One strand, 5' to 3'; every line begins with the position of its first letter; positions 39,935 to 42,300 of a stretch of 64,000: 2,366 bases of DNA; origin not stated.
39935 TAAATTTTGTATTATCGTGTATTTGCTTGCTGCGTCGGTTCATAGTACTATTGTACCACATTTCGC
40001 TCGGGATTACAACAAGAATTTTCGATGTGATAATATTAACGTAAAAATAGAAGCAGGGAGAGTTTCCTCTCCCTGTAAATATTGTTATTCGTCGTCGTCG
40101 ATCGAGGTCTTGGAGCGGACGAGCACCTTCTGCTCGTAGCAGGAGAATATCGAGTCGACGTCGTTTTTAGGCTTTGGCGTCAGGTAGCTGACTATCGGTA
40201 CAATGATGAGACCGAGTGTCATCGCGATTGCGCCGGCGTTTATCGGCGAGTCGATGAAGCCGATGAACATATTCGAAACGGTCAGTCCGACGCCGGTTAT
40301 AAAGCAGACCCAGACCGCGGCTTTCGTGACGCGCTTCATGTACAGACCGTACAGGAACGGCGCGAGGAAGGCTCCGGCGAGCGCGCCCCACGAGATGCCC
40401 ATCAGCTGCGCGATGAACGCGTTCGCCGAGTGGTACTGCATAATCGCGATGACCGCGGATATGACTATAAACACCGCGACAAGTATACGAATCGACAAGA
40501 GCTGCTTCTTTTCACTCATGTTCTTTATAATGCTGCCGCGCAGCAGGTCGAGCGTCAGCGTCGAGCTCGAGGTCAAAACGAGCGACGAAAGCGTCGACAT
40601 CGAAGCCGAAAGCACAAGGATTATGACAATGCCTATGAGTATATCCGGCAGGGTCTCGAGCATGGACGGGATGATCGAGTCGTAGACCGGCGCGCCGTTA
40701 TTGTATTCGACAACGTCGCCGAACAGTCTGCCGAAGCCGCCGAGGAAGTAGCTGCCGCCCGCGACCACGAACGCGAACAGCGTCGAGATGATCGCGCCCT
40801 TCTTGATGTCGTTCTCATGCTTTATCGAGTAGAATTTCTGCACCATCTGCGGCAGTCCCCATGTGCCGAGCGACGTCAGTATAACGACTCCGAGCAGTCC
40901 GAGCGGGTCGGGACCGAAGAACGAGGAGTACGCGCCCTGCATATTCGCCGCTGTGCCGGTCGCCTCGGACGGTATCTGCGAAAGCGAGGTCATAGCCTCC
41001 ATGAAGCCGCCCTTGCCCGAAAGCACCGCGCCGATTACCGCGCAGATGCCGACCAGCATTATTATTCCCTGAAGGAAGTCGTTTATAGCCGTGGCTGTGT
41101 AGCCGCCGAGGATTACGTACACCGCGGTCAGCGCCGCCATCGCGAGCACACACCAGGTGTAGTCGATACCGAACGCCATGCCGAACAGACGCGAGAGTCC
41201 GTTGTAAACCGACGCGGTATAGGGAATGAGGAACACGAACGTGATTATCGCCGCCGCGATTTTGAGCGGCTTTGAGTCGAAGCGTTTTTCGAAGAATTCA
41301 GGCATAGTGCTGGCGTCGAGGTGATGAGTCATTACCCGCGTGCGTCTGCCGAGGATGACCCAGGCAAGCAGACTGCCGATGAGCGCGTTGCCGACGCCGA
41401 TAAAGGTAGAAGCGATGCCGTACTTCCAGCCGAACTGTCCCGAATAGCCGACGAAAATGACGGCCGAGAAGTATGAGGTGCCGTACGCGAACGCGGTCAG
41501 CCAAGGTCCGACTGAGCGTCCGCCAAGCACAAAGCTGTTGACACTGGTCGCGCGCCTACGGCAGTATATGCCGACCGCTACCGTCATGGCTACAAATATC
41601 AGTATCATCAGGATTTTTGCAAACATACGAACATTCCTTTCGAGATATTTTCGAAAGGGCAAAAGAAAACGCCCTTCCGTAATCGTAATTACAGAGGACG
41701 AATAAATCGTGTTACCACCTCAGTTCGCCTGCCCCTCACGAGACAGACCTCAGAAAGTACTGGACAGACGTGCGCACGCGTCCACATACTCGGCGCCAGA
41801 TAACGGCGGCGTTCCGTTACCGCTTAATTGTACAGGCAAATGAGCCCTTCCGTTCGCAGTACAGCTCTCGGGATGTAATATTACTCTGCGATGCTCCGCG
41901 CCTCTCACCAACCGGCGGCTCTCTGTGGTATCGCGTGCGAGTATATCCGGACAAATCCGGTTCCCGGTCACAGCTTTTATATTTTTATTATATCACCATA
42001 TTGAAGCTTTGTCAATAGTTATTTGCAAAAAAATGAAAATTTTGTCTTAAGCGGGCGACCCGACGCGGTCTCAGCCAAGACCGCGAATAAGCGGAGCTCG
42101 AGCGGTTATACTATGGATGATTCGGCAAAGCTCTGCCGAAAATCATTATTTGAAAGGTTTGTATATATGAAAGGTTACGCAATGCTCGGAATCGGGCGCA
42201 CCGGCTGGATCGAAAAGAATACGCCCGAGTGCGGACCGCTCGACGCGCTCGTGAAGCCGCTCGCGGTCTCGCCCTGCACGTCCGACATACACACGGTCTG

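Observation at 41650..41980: T-box leader controlling a sodium:solute symporter; the specifier is possibly UAC (Tyr)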

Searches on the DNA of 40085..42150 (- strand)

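Call 3: search_rna_families(source=window, start=41500, end=42150, threshold=evalue, max_evalue=10, show_alignments=5)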
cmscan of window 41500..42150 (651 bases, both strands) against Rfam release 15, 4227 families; matches with E-value up to 10: 4.
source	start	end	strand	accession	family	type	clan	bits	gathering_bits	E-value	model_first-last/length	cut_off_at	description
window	41691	41980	-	RF00230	T-box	Cis-reg; leader;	-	71.8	93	1.4e-15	1-219/219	no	T-box leader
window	41632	41701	+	RF01012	mir-628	Gene; miRNA;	-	18.2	75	0.48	1-77/77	no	mir-628 microRNA precursor family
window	41972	42102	-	RF02325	TtnuHACA18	Gene; snRNA; snoRNA; HACA-box;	-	17.5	100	6.9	1-130/130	no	Tetrahymena snoRNA TtnuHACA18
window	41659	41675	-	RF00489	ctRNA_p42d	Gene; antisense;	-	14.1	50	7.2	1-46/46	no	ctRNA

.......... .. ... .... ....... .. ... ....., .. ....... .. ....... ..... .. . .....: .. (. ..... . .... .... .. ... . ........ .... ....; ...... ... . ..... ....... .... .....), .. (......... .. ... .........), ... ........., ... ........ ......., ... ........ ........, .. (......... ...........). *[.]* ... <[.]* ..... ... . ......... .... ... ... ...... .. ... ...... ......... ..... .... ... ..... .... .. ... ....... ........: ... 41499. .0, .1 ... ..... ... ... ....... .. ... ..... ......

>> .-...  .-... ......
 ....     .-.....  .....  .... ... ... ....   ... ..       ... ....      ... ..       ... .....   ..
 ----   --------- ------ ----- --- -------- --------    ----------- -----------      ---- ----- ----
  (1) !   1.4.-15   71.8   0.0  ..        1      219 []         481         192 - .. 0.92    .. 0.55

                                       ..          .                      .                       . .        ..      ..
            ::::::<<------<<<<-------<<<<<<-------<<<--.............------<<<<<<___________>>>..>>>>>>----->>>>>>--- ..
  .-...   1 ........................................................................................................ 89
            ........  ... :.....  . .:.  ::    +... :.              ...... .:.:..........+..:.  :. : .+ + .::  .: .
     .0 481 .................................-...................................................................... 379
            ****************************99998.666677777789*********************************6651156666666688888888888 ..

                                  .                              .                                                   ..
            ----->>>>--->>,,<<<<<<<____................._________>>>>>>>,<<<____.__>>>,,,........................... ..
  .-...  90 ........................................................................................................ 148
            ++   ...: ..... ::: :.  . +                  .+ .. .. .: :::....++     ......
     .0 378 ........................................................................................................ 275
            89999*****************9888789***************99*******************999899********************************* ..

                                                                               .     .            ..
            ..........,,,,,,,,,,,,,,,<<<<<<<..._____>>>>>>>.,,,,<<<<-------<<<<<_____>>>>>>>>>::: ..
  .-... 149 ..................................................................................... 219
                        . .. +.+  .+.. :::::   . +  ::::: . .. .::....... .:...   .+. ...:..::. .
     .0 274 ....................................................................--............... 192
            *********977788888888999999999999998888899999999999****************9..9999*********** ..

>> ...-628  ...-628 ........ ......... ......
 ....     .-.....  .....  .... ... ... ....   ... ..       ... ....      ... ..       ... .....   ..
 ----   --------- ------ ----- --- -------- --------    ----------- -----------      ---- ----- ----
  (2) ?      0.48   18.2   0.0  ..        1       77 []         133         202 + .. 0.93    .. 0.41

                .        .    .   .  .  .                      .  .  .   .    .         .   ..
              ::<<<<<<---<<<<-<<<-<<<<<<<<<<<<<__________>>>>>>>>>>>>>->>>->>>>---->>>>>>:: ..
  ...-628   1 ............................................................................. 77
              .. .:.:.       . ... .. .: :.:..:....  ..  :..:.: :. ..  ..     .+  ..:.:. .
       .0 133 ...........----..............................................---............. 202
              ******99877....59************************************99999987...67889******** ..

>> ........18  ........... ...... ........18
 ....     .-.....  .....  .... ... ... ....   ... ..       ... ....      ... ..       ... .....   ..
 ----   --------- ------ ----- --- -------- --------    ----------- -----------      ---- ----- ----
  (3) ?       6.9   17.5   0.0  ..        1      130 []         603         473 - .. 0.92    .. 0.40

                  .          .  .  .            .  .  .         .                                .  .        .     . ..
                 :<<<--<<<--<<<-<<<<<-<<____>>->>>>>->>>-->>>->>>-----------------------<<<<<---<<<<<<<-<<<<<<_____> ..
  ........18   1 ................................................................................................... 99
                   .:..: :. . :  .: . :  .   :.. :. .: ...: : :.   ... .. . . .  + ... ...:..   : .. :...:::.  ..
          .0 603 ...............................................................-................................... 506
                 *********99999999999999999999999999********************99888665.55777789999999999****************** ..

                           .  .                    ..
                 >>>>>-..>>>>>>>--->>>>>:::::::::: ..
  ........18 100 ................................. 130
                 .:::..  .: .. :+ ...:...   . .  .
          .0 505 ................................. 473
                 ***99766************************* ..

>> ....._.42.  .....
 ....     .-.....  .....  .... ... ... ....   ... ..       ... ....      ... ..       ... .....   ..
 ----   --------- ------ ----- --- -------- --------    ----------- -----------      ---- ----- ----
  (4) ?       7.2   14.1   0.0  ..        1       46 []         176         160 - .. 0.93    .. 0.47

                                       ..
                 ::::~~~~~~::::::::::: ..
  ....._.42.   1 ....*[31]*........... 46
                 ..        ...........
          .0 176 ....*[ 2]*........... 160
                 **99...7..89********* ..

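Call 16: search_rna_families(sources=[L001, L009, L030, L045, L063, L066, L068, L074, L078], threshold=evalue, max_evalue=0.001, show_alignments=10)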
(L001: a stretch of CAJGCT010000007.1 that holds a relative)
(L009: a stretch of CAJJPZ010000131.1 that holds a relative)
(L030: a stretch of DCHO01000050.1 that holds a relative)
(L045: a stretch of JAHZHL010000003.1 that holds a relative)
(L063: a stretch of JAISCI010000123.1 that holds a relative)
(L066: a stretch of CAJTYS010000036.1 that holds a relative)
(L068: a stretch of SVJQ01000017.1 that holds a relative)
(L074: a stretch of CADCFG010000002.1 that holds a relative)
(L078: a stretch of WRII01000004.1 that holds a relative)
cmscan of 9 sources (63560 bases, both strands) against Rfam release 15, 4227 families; matches with E-value up to 0.001: 9.
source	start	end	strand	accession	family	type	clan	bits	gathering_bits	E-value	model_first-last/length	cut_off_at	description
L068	1608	1864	+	RF00230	T-box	Cis-reg; leader;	-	112.5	93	4.4e-24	1-219/219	no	T-box leader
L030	2618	2874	+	RF00230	T-box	Cis-reg; leader;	-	99.3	93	1.1e-20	1-219/219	no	T-box leader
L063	2686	2925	+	RF00230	T-box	Cis-reg; leader;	-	96.9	93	4.8e-20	1-219/219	no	T-box leader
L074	2687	2936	+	RF00230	T-box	Cis-reg; leader;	-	93.5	93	3.6e-19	1-219/219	no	T-box leader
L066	2331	2589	+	RF00230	T-box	Cis-reg; leader;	-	86.9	93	1.8e-17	1-219/219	no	T-box leader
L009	2343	2595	+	RF00230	T-box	Cis-reg; leader;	-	86.2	93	2.6e-17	1-219/219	no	T-box leader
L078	2517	2946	+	RF00230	T-box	Cis-reg; leader;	-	84.5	93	7.4e-17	1-219/219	no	T-box leader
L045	2542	2810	+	RF00230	T-box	Cis-reg; leader;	-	79.1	93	1.8e-15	1-219/219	no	T-box leader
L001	2700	2936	+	RF00230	T-box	Cis-reg; leader;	-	77.3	93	5.3e-15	1-219/219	no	T-box leader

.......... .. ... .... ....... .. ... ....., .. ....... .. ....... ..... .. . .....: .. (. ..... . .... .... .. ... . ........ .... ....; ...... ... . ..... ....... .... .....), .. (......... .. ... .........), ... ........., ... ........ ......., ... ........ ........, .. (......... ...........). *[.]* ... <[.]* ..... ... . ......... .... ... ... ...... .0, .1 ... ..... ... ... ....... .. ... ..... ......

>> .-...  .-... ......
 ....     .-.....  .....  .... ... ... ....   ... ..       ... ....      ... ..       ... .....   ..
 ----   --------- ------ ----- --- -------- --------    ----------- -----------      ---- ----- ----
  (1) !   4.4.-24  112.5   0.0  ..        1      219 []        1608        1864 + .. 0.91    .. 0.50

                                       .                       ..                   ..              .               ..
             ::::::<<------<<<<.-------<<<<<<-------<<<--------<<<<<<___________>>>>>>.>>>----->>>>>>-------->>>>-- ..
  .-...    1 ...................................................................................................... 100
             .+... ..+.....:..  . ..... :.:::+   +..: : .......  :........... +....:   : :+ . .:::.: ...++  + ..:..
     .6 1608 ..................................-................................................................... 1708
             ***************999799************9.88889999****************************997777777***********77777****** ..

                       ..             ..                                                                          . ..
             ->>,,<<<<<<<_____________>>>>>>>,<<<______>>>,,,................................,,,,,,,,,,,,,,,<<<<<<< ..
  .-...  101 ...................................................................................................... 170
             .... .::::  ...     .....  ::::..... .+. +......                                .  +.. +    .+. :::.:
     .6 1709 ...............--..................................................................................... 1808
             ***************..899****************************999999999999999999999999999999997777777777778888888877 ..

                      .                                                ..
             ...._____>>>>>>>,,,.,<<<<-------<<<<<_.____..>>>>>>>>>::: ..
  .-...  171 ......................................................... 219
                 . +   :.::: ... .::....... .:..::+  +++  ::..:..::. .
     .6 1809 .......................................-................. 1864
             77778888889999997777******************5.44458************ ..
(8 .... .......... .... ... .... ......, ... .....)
